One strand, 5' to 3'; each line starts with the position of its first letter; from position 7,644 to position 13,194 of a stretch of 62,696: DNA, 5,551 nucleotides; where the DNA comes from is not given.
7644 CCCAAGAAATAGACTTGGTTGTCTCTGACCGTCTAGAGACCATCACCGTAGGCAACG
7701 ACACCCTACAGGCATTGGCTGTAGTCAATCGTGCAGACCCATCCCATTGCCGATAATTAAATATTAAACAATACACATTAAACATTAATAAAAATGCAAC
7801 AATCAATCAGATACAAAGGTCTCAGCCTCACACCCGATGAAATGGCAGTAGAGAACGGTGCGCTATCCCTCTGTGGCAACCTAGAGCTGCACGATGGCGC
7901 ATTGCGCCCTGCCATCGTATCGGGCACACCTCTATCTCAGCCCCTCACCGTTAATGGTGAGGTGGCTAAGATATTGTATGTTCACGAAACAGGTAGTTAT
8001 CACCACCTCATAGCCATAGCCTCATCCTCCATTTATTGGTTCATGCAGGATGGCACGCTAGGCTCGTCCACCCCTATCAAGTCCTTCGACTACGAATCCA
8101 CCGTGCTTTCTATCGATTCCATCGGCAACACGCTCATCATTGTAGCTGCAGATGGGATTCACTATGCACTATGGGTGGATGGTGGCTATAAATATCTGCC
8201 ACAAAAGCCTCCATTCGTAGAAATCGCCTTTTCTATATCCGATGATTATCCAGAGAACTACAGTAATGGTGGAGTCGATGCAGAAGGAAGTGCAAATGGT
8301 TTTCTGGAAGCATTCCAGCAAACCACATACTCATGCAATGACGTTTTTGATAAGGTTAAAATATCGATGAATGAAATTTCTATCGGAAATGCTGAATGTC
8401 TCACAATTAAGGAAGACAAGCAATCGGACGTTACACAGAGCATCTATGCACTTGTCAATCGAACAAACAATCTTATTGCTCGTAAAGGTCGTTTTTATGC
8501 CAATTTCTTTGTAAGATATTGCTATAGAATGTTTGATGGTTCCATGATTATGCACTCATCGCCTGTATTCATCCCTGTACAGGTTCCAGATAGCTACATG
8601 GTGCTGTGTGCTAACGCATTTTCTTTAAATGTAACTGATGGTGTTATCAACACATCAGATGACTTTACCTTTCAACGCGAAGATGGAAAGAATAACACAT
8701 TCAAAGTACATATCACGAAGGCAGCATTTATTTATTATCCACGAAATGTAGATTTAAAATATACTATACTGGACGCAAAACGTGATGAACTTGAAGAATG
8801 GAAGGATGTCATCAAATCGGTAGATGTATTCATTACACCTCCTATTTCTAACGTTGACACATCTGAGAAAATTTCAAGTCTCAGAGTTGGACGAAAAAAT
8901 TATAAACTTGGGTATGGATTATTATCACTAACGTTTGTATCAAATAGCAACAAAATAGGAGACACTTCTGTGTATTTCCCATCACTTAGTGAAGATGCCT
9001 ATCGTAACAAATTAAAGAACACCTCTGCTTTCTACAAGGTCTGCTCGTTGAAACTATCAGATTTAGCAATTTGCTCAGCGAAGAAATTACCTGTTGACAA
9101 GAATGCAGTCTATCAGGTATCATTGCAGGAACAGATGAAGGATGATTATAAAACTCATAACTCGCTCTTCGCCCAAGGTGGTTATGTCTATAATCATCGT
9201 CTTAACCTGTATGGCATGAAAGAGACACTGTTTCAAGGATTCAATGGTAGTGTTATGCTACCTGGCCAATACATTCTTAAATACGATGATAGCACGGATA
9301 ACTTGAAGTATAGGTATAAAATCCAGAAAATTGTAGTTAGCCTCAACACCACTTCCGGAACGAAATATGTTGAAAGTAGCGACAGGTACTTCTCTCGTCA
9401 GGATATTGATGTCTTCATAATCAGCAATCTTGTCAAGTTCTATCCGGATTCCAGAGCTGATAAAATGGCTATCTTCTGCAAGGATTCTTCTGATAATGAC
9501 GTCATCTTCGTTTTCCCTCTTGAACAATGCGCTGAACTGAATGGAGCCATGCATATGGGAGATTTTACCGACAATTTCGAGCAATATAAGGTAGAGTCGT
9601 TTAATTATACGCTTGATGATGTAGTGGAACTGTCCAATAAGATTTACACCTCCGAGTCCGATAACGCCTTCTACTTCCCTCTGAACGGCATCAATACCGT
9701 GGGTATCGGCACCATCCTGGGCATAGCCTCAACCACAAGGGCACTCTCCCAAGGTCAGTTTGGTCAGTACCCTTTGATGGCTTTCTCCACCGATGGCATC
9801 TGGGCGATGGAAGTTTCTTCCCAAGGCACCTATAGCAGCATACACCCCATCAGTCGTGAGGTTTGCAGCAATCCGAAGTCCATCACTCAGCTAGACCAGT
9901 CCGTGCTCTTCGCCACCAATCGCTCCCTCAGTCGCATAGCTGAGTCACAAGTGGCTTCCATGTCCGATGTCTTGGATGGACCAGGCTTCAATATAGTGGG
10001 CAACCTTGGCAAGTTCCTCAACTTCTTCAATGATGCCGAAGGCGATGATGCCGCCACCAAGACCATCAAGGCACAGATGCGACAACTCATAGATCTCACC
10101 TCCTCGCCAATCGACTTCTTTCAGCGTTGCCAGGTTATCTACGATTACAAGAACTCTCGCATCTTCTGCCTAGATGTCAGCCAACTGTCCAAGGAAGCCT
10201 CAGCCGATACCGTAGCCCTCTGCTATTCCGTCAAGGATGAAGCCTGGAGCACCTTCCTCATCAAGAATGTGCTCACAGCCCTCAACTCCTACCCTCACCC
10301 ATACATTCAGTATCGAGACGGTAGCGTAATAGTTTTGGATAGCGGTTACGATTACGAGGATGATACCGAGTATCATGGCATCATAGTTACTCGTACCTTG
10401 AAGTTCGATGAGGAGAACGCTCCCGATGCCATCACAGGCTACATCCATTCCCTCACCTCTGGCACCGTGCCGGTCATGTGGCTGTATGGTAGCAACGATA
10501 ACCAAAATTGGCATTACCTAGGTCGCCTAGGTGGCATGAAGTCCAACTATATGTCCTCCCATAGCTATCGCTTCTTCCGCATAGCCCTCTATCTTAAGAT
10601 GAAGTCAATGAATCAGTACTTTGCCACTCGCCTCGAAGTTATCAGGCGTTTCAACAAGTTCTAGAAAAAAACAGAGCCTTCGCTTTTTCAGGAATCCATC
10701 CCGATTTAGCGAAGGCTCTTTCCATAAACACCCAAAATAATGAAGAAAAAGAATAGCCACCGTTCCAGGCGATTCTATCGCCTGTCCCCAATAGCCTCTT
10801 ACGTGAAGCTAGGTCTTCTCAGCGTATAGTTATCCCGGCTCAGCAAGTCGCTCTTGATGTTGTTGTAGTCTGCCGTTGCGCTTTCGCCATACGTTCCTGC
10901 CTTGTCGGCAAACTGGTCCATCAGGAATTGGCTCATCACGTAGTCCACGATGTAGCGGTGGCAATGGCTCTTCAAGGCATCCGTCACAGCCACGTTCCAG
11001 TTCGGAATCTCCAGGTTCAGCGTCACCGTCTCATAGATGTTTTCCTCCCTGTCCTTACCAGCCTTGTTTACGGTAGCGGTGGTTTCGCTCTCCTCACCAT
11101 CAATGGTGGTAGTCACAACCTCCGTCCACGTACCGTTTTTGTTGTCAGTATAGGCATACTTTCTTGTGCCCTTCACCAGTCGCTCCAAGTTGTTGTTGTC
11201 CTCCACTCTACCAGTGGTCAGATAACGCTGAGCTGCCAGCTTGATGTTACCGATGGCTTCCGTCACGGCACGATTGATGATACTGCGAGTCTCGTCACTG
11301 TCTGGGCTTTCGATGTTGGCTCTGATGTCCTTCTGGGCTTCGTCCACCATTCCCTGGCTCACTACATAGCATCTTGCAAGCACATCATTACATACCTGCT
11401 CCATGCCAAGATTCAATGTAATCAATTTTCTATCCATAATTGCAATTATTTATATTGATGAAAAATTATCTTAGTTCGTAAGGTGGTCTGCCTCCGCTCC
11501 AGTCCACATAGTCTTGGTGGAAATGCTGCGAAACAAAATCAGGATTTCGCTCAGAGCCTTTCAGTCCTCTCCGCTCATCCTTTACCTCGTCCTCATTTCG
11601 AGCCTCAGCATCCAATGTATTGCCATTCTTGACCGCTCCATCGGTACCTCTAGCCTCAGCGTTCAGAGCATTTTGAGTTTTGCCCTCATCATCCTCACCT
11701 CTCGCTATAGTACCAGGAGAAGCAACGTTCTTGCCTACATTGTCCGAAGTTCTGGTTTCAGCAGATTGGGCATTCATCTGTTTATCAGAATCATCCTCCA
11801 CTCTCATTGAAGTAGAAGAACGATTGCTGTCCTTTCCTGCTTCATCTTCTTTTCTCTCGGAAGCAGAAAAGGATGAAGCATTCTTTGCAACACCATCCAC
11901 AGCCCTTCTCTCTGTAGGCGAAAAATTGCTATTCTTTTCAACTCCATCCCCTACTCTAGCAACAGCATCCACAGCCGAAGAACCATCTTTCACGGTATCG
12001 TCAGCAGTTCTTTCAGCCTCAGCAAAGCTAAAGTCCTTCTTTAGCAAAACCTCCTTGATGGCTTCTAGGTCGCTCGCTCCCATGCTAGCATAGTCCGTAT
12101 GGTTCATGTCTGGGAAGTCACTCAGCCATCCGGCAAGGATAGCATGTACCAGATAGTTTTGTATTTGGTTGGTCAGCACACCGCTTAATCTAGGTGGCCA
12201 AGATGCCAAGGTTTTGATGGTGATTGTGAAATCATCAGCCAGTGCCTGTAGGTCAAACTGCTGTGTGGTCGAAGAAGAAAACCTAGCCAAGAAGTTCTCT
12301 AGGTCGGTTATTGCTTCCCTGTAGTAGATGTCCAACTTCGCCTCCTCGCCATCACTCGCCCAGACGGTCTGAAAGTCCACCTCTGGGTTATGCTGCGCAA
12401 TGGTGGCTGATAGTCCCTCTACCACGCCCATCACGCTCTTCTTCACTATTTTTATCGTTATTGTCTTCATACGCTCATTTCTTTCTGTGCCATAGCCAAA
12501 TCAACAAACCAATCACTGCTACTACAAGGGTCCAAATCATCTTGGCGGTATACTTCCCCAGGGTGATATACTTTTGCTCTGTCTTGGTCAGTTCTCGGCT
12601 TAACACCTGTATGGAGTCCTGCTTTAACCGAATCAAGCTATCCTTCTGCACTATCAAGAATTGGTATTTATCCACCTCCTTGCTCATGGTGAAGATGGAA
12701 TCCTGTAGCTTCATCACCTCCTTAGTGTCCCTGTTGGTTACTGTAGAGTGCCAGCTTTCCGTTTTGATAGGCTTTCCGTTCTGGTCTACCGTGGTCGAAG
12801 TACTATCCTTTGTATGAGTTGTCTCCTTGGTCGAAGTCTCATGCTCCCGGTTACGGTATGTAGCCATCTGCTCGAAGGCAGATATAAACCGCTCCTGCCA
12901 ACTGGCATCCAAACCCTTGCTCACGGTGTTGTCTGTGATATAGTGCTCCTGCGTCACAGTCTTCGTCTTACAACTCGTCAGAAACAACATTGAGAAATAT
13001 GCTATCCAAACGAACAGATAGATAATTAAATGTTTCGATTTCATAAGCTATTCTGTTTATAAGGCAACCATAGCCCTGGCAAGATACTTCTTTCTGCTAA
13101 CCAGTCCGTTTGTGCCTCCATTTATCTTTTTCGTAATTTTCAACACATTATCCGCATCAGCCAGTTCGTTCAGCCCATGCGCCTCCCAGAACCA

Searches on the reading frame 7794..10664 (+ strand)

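Call 7: search_protein_families(library=phrogs, proteins=[window:7794-10664:+])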
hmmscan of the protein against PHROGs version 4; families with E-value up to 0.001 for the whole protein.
window:7794-10664:+ (956 aa): 1 family
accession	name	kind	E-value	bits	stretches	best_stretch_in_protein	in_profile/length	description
phrog_32516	-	unknown function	5.5e-118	396.2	2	390-939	388-949/968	-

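Call 69: search_protein_families(library=pfam, max_evalue=0.01, proteins=[window:7794-10664:+])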
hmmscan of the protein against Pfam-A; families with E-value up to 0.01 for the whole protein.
window:7794-10664:+ (956 aa): 0 families

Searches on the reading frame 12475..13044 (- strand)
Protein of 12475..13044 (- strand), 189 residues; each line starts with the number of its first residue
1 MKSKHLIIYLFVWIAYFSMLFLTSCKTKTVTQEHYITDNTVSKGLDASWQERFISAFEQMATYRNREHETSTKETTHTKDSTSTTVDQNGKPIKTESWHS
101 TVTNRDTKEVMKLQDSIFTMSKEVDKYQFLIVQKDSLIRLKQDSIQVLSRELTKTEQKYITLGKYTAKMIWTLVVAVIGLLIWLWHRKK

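Call 7: search_protein_families(library=phrogs, proteins=[window:12475-13044:-])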
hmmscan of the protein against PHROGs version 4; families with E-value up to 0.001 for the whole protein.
window:12475-13044:- (189 aa): 1 family
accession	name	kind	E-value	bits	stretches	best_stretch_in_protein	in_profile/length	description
phrog_3727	-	unknown function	0.00081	20.3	0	8-116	3-96/209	-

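Call 69: search_protein_families(library=pfam, max_evalue=0.01, proteins=[window:12475-13044:-])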
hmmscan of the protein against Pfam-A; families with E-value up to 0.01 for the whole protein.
window:12475-13044:- (189 aa): 1 family
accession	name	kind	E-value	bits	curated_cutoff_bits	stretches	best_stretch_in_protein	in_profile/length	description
PF10661.14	EssA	-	0.00054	20.3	24.1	1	72-185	35-143/147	WXG100 protein secretion system (Wss), protein EssA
